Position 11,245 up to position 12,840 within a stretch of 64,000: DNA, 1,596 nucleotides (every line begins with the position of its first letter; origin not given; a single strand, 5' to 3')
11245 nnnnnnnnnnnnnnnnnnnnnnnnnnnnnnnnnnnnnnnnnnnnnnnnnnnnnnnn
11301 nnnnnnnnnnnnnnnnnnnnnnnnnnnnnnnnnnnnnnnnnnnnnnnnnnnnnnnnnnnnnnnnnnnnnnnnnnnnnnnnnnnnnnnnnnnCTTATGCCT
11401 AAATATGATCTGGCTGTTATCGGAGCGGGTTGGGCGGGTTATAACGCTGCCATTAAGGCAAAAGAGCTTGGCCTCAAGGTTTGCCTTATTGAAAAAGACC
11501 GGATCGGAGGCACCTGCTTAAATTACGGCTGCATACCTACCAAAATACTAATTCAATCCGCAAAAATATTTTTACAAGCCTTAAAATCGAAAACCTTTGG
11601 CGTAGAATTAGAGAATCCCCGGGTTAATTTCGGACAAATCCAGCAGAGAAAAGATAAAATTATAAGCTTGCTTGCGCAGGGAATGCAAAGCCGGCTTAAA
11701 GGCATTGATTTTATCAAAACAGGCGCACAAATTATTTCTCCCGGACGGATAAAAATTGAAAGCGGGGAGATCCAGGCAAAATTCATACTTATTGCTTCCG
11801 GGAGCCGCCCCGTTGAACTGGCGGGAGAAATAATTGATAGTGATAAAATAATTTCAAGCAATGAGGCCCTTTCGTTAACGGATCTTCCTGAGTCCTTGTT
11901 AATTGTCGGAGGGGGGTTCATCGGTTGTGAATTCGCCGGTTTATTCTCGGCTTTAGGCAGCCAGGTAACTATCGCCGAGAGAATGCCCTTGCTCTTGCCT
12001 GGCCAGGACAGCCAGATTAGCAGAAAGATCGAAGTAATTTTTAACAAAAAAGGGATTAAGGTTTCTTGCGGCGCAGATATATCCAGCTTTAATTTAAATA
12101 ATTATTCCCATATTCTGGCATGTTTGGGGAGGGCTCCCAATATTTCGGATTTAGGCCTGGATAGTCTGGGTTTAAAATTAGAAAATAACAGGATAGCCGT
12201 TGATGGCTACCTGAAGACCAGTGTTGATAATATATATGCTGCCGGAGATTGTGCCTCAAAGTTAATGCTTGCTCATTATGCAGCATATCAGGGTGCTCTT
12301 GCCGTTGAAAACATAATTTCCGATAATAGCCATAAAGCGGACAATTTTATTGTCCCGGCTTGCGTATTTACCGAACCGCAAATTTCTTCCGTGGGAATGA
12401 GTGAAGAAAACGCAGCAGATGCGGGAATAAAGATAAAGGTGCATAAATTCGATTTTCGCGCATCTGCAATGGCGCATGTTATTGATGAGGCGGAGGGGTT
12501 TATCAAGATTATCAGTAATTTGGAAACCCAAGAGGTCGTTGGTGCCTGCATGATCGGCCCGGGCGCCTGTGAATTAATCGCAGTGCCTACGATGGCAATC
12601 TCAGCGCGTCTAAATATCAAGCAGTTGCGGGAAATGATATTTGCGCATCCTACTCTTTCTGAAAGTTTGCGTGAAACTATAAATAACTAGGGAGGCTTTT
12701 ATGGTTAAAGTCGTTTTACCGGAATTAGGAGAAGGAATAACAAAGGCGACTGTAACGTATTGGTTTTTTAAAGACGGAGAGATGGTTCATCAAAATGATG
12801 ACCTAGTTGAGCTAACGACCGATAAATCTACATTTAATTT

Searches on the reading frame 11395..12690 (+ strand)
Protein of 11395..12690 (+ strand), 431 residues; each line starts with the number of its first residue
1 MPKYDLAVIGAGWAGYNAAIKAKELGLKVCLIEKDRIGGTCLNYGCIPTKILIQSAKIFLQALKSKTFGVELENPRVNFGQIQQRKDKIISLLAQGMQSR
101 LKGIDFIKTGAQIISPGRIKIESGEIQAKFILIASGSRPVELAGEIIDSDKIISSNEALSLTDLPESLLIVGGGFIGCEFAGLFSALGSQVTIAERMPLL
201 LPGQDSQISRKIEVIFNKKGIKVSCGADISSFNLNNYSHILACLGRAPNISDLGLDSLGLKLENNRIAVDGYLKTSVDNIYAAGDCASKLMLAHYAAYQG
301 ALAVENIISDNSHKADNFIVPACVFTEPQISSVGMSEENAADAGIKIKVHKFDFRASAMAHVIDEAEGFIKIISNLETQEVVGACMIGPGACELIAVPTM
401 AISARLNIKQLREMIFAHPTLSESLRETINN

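Call 5: search_protein_families(library=pfam, proteins=[window:11395-12690:+])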
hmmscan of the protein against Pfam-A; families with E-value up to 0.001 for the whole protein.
window:11395-12690:+ (431 aa): 11 families
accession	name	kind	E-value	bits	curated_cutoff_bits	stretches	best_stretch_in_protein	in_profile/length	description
PF07992.20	Pyr_redox_2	-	1.3e-58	199.2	26.1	1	4-300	1-291/291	Pyridine nucleotide-disulphide oxidoreductase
PF02852.28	Pyr_redox_dim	-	8.8e-32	110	25.3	1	320-428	1-109/110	Pyridine nucleotide-disulphide oxidoreductase, dimerisation domain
PF00070.33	Pyr_redox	-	8.9e-21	74.6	22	1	168-233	2-67/82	Pyridine nucleotide-disulphide oxidoreductase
PF13738.12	Pyr_redox_3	-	8.1e-09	35.6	30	1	8-202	2-201/305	Pyridine nucleotide-disulphide oxidoreductase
PF01134.28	GIDA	-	9.7e-09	35.2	22.1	1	5-53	1-47/391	Glucose inhibited division protein A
PF13450.12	NAD_binding_8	-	2.9e-07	31.1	21.9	1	8-44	1-38/68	NAD(P)-binding Rossmann-like domain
PF01266.30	DAO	-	4.7e-07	30.1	27.9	1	5-40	1-38/353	FAD dependent oxidoreductase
PF01262.27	AlaDh_PNT_C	-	6.5e-07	29.4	23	0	6-34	31-59/214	Alanine dehydrogenase/PNT, C-terminal domain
PF12831.13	FAD_oxidored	-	7.5e-07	29.2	27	1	5-40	1-37/416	FAD dependent oxidoreductase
PF00890.30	FAD_binding_2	-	7.9e-06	25.8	20.4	1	5-36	1-32/414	FAD binding domain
PF03486.20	HI0933_like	-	0.00014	21.9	50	0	5-36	2-33/244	HI0933-like protein Rossmann domain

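Call 6: search_protein_families(library=ncbifam, proteins=[window:11395-12690:+])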
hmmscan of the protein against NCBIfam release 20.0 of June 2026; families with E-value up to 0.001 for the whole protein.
window:11395-12690:+ (431 aa): 75 families (the best 25 are shown)
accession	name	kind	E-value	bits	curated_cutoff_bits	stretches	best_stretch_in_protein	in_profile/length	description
TIGR01350.1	lipoamide_DH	equivalog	3.9e-129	431.3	408.8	1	3-429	1-451/461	dihydrolipoyl dehydrogenase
TIGR02053.1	MerA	equivalog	1.6e-93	314.3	454.45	1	4-426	1-447/465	mercury(II) reductase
NF004991.0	PRK06370.1-3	subfamily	4.3e-89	299.4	620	1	2-428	34-483/509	FAD-containing oxidoreductase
NF004945.0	PRK06292.2-3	equivalog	2e-84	284.2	494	1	1-425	1-445/457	dihydrolipoyl dehydrogenase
NF004947.0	PRK06292.2-5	equivalog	2.2e-84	284.1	592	1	1-428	1-454/474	dihydrolipoyl dehydrogenase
NF004992.0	PRK06370.1-4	equivalog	5.8e-84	282.1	629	1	3-425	4-448/459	FAD-containing oxidoreductase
NF004776.0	PRK06116.1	equivalog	1.5e-83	281.3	480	1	3-425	4-446/450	glutathione-disulfide reductase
NF004943.0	PRK06292.2-1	equivalog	1.9e-83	280.7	432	1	2-428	2-451/456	dihydrolipoyl dehydrogenase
NF005884.0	PRK07846.1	equivalog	3.8e-83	279.6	501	1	1-425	1-444/454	mycothione reductase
NF005883.0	PRK07845.1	equivalog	4.8e-81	273.1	479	1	6-428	5-455/466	NAD(P)H-quinone dehydrogenase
NF003585.0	PRK05249.1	equivalog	2.6e-79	267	465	1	3-426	6-451/464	Si-specific NAD(P)(+) transhydrogenase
TIGR01424.1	gluta_reduc_2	equivalog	5.1e-76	256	606.05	1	4-425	3-442/446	glutathione-disulfide reductase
NF004946.0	PRK06292.2-4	subfamily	7.3e-76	255.8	634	2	1-217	1-224/487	dihydrolipoyl dehydrogenase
TIGR03452.1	mycothione_red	equivalog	9.9e-75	252.1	635.65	1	3-425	2-445/452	mycothione reductase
NF004939.0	PRK06292.1-1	equivalog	1.2e-72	245.1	435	1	3-429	5-455/476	dihydrolipoyl dehydrogenase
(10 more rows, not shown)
